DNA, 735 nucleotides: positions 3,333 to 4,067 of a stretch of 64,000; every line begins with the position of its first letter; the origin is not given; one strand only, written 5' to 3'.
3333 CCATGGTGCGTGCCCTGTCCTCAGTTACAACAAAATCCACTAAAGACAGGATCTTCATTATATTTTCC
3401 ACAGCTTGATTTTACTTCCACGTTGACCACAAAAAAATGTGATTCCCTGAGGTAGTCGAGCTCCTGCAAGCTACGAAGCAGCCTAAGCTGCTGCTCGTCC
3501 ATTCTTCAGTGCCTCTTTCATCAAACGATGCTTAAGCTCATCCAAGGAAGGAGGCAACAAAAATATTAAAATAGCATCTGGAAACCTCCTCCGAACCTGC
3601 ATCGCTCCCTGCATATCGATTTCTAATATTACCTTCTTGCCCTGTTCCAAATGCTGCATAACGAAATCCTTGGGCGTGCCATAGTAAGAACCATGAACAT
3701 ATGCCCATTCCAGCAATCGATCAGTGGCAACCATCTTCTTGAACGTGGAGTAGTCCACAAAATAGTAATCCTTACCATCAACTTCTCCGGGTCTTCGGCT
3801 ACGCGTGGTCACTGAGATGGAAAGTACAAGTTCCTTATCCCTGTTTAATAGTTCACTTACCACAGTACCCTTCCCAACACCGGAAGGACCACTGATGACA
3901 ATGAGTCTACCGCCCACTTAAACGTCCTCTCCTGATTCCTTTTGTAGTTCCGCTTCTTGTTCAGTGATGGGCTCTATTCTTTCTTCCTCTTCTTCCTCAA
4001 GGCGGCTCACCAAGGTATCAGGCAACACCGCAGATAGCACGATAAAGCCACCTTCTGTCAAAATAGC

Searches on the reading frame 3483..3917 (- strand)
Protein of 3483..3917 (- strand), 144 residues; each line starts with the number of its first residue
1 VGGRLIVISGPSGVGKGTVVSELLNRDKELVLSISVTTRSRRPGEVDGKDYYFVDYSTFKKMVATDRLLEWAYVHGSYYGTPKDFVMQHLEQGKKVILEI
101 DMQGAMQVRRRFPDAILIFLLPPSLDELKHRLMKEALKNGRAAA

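Call 45: search_protein_families(library=pfam, proteins=[window:3483-3917:-], max_evalue=0.001)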
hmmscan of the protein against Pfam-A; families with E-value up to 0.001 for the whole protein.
window:3483-3917:- (144 aa): 4 families
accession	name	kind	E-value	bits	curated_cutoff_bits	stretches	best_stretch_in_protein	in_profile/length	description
PF00625.27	Guanylate_kin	-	1.6e-36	126.1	25.2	1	3-134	2-134/182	Guanylate kinase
PF01926.29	MMR_HSR1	-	6.7e-06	26.6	21.9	1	6-58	2-55/113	50S ribosome-binding GTPase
PF13671.12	AAA_33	-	0.00064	20.5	27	0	5-60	1-47/143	AAA domain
PF13191.12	AAA_16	-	0.00089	20.2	32.6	0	3-28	24-49/167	AAA ATPase domain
